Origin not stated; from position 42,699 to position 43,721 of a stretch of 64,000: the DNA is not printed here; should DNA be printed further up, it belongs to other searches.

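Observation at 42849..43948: STAS-PilZ fusion protein overlapping an OsmC-like peroxiredoxin gene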

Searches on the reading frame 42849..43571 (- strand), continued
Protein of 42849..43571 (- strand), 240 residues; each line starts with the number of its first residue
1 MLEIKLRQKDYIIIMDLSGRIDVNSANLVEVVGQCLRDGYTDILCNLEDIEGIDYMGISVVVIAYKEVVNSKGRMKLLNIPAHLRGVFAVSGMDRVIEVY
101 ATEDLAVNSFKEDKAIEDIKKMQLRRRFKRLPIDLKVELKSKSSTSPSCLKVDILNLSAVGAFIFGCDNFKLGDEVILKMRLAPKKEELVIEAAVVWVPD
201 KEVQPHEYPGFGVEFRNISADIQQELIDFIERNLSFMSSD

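Call 45: find_encoding_contigs(protein=P0135, flank=8000, max_places=1)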
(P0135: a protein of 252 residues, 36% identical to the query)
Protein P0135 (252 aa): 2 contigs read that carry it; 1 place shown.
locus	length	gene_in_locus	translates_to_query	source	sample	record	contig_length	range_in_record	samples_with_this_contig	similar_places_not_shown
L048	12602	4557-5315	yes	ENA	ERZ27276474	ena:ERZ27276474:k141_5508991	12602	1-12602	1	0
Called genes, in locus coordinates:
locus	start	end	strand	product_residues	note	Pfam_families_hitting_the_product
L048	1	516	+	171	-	?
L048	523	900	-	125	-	PF12895:ANAPC3 (faint), PF00515:TPR_1 (faint), PF07719:TPR_2 (faint), PF13181:TPR_8 (faint), PF13424:TPR_12 (faint), PF13428:TPR_14 (faint), PF13431:TPR_17 (faint), PF14559:TPR_19 (faint)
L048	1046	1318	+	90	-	-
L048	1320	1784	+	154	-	PF09424:YqeY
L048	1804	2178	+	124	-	PF07238:PilZ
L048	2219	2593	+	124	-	-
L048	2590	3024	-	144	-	-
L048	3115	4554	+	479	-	PF00072:Response_reg (weak), PF00990:GGDEF, PF05157:MshEN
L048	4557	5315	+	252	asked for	PF13466:STAS_2, PF01740:STAS, PF07238:PilZ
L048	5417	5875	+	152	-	PF07238:PilZ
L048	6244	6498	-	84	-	-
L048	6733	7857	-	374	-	PF13650:Asp_protease_2, PF13975:gag-asp_proteas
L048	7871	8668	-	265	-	PF08543:Phos_pyr_kin, PF00294:PfkB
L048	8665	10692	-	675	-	PF00596:Aldolase_II, PF00106:adh_short, PF08659:KR, PF13561:adh_short_C2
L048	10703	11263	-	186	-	PF01161:PBP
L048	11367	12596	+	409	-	PF07884:VKOR, PF13462:Thioredoxin_4, PF01323:DSBA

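Call 46: find_encoding_contigs(protein=P0157, flank=8000, max_places=1)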
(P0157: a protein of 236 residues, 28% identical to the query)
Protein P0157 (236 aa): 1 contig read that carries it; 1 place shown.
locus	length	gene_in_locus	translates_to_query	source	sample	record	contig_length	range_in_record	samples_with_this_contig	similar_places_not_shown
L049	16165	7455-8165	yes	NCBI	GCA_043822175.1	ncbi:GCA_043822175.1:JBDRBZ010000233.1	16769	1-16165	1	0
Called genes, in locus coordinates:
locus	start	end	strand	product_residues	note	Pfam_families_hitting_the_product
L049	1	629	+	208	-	?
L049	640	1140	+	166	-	PF00565:SNase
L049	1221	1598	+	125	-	PF07238:PilZ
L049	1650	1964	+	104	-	-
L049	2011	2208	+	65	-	PF20095:DUF6485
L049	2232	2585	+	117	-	PF02261:Asp_decarbox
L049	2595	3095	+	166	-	PF01327:Pep_deformylase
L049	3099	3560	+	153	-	PF09424:YqeY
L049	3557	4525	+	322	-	PF01544:CorA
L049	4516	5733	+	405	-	PF01595:CNNM, PF00571:CBS (faint), PF03471:CorC_HlyC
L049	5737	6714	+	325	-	PF01595:CNNM, PF00571:CBS (faint)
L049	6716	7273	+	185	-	PF01551:Peptidase_M23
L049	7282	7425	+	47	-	-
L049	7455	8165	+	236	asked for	PF01740:STAS, PF13466:STAS_2 (weak), PF07238:PilZ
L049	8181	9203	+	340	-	PF13599:Pentapeptide_4 (faint), PF13576:Pentapeptide_3 (faint), PF00805:Pentapeptide, PF07885:Ion_trans_2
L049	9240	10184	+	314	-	PF04055:Radical_SAM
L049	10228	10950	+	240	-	PF02540:NAD_synthase, PF03054:tRNA_Me_trans (faint)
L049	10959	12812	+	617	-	PF00890:FAD_binding_2 (faint), PF01134:GIDA, PF07992:Pyr_redox_2 (weak), PF12831:FAD_oxidored, PF21680:GIDA_C_1st, PF13932:SAM_GIDA_C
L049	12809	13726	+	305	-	PF04055:Radical_SAM, PF16199:Radical_SAM_C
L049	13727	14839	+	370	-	PF00070:Pyr_redox (faint), PF00890:FAD_binding_2 (weak), PF01266:DAO, PF01494:FAD_binding_3 (weak), PF01946:Thi4 (weak), PF07992:Pyr_redox_2 (faint), PF13450:NAD_binding_8, PF13738:Pyr_redox_3 (weak)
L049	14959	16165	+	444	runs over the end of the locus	PF16952:Gln-synt_N_2 (weak), PF03951:Gln-synt_N, PF00120:Gln-synt_C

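Call 50: search_protein_families(library=pfam, proteins=[L031:3967-5355:+, L031:6733-7764:+, L031:7814-8608:+, L031:8610-9791:+, L024:4650-5180:+, L024:5184-5687:+, L024:6757-7323:+, L024:7346-7993:+, L024:8023-8967:+, L024:8986-9438:+], max_evalue=0.001)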
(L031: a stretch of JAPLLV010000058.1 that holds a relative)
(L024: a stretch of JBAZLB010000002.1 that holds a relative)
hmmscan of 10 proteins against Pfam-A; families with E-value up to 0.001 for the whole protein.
L031:3967-5355:+ (462 aa): 1 family
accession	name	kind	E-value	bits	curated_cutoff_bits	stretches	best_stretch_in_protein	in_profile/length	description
PF02836.23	Glyco_hydro_2_C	-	7.8e-05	22.4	21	0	163-182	117-136/302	Glycosyl hydrolases family 2, TIM barrel domain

L031:6733-7764:+ (343 aa): 2 families
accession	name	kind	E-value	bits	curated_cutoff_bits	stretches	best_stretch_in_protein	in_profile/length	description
PF08240.17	ADH_N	-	6.1e-25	87.9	23.5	1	23-123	1-98/104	Alcohol dehydrogenase GroES-like domain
PF00107.32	ADH_zinc_N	-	2.7e-18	66.6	31.8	1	174-302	3-128/129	Zinc-binding dehydrogenase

L031:7814-8608:+ (264 aa): 1 family
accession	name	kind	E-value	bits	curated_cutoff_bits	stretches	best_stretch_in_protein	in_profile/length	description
PF01791.15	DeoC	-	5.1e-29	102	23.8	1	21-230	2-229/229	DeoC/LacD family aldolase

L031:8610-9791:+ (393 aa): 1 family
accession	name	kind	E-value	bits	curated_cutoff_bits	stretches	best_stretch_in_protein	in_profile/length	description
PF13098.12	Thioredoxin_2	-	0.00078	20.2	27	0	27-59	3-33/104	Thioredoxin-like domain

L024:4650-5180:+ (176 aa): 1 family
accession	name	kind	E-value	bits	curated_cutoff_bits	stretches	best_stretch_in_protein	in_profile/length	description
PF00293.34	NUDIX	-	3.5e-14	53.4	21.1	1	36-144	3-117/134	NUDIX domain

L024:5184-5687:+ (167 aa): 0 families

L024:6757-7323:+ (188 aa): 0 families

L024:7346-7993:+ (215 aa): 1 family
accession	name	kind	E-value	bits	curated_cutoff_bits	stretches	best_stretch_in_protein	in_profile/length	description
PF00730.31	HhH-GPD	-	1.9e-24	86.5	26.2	1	37-171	1-107/108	HhH-GPD superfamily base excision DNA repair protein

L024:8023-8967:+ (314 aa): 2 families
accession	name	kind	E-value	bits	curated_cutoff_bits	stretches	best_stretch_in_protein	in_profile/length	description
PF01661.27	Macro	-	1.8e-30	105.8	22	1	24-134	1-118/118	Macro domain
PF00293.34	NUDIX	-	8.5e-20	71.6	21.1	1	185-301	4-131/134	NUDIX domain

L024:8986-9438:+ (150 aa): 1 family
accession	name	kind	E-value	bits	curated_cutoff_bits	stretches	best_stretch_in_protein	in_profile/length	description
PF02643.20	DUF192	-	5.1e-34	116.7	27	1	44-150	3-96/96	Uncharacterized ACR, COG1430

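Call 51: find_homologous_proteins(query=L039:16995-18188:+, max_evalue=1e-10)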
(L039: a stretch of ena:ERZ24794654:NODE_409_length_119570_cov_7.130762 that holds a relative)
Query L039:16995-18188:+ (397 aa): 3333 proteins with E <= 1e-10 among 8000 candidates; the best 120 are listed.
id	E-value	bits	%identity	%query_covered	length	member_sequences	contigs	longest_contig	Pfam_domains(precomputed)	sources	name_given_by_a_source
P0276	3.1e-261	884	100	100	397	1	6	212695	PF00990.27,PF00072.31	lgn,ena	-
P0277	1.2e-234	796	89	100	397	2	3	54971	PF00990.27,PF00072.31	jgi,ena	-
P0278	2.5e-216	736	82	100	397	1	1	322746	PF00990.27,PF00072.31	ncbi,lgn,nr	ncbi:MAG: diguanylate cyclase [Candidatus Omnitrophica bacterium]|nr:diguanylate cyclase [Candidatus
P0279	7.8e-214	728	79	100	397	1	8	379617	PF00990.27,PF00072.31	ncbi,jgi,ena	-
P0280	1.2e-211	720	79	100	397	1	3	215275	PF00990.27,PF00072.31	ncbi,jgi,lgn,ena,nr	ncbi:MAG: diguanylate cyclase [Candidatus Omnitrophica bacterium]|nr:diguanylate cyclase [Candidatus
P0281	2.0e-202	690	76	100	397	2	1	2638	PF00990.27,PF00072.31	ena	-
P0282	1.8e-190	651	78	92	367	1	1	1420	PF00990.27,PF00072.31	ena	-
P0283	1.0e-179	615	70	99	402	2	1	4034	PF00990.27,PF00072.31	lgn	-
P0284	6.0e-179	613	68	99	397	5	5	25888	PF00990.27,PF00072.31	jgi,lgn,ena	jgi:diguanylate cyclase (GGDEF)-like protein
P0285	1.9e-177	608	67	100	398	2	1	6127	PF00990.27,PF00072.31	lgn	-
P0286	6.6e-176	603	68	99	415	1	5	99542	PF00990.27,PF00072.31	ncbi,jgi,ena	-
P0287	5.2e-175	600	67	100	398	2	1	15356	PF00990.27,PF00072.31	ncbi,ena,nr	ncbi:MAG: diguanylate cyclase [Omnitrophica bacterium]|nr:diguanylate cyclase [Candidatus Omnitropho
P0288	4.5e-174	597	67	100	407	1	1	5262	PF00990.27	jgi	jgi:diguanylate cyclase (GGDEF)-like protein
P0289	1.2e-173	595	66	100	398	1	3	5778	PF00990.27,PF00072.31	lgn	-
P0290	5.5e-173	593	66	100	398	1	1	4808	PF00990.27,PF00072.31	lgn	-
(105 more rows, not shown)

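Call 61: list_cluster_members(proteins=[P0162, P0164, P0221, P0248, P0130, P0134, P0136, P0137, P0138, P0142])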
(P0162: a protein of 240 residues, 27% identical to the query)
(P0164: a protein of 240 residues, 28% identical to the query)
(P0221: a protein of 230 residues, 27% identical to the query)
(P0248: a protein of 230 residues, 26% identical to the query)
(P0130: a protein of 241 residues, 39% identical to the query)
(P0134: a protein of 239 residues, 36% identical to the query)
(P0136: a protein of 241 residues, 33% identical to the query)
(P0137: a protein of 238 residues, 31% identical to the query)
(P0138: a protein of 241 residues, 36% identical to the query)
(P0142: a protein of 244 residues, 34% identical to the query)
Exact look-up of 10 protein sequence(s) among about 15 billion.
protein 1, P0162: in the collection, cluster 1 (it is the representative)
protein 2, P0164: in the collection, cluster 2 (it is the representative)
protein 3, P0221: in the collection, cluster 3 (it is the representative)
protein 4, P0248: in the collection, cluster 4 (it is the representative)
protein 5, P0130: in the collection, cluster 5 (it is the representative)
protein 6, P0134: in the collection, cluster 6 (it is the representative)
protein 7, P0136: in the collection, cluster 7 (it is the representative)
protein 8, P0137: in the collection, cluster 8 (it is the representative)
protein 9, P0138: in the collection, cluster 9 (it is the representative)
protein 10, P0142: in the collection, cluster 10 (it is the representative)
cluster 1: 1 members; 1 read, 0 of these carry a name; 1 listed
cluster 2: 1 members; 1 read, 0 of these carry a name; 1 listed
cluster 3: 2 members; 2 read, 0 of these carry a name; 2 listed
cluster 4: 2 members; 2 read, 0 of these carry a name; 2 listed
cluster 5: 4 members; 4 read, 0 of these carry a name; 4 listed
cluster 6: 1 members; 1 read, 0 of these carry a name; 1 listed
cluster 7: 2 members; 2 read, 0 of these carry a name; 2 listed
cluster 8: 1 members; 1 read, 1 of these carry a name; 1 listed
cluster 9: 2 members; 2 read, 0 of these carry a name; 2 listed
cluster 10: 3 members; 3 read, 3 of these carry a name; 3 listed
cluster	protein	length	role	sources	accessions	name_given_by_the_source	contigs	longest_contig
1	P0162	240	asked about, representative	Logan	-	-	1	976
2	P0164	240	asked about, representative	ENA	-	-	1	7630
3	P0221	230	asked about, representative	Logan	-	-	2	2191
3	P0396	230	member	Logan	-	-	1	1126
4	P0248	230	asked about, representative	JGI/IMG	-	-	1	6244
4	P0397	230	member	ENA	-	-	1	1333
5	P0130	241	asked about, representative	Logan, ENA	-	-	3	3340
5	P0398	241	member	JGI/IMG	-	-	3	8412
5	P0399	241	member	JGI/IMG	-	-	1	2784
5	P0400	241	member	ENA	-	-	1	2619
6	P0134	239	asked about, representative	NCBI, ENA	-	-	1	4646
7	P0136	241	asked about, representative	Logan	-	-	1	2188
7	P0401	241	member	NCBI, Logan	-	-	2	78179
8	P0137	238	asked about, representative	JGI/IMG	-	uncharacterized protein (TIGR02266 family)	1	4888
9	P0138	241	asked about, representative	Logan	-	-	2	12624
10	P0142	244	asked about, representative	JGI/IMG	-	anti-sigma B factor antagonist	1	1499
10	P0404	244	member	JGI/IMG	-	anti-sigma B factor antagonist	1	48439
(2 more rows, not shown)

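Call 62: find_encoding_contigs(protein=P0401, flank=7000, max_places=1)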
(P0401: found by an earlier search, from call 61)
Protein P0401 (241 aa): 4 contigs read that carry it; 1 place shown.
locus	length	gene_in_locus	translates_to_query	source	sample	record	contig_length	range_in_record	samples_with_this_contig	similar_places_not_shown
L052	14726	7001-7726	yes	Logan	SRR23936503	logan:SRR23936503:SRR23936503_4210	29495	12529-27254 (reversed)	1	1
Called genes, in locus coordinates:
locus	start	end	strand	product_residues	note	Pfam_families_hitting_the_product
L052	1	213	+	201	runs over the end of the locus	PF01012:ETF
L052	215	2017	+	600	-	PF00501:AMP-binding, PF23562:AMP-binding_C_3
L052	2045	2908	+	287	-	PF12146:Hydrolase_4, PF00561:Abhydrolase_1, PF12697:Abhydrolase_6, PF01738:DLH (faint)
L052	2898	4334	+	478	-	PF13372:Alginate_exp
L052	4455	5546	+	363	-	-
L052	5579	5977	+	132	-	PF07238:PilZ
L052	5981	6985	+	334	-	PF04055:Radical_SAM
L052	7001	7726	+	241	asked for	PF01740:STAS, PF07238:PilZ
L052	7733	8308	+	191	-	PF01551:Peptidase_M23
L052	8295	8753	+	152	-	PF09424:YqeY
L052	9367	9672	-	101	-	-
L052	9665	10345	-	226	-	PF03544:TonB_C (faint)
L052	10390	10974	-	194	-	PF00590:TP_methylase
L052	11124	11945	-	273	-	PF11760:CbiG_N, PF01890:CbiG_C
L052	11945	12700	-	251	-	PF00590:TP_methylase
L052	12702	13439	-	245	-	PF00590:TP_methylase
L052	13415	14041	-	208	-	PF00590:TP_methylase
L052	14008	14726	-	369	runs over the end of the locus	PF01888:CbiD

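Call 63: find_encoding_contigs(protein=P0404, flank=7000, max_places=1)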
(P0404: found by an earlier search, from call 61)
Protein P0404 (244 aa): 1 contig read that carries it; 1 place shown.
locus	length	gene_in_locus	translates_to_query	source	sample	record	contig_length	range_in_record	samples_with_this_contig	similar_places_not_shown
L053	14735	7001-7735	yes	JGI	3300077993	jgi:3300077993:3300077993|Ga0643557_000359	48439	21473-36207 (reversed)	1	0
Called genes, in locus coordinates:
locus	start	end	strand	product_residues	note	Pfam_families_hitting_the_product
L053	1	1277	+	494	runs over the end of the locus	PF01590:GAF, PF13185:GAF_2, PF13492:GAF_3, PF13487:HD_5, PF01966:HD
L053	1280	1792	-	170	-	PF23862:CdsD_C (weak)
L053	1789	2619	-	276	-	PF13191:AAA_16, PF01637:ATPase_2 (weak), PF13401:AAA_22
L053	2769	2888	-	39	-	-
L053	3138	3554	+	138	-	PF22091:DUF6941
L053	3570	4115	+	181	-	PF07238:PilZ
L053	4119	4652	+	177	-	PF14385:DUF4416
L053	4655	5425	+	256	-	PF01261:AP_endonuc_2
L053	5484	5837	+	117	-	-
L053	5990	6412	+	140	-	PF07238:PilZ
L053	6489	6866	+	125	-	-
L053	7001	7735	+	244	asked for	PF01740:STAS, PF13466:STAS_2 (faint), PF07238:PilZ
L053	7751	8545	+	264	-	-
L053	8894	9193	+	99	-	-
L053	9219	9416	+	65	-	-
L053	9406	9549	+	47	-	-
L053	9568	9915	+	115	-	-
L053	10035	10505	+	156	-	PF04542:Sigma70_r2 (weak), PF08281:Sigma70_r4_2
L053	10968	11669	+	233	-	PF13505:OMP_b-brl (faint)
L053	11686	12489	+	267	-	PF05359:DUF748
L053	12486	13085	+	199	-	PF13548:DUF4126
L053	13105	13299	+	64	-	PF01679:Pmp3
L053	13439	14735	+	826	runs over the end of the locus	PF00801:PKD, PF18911:PKD_4, PF00801:PKD, PF18911:PKD_4, PF00801:PKD, PF18911:PKD_4, PF00801:PKD, PF18911:PKD_4, +6 more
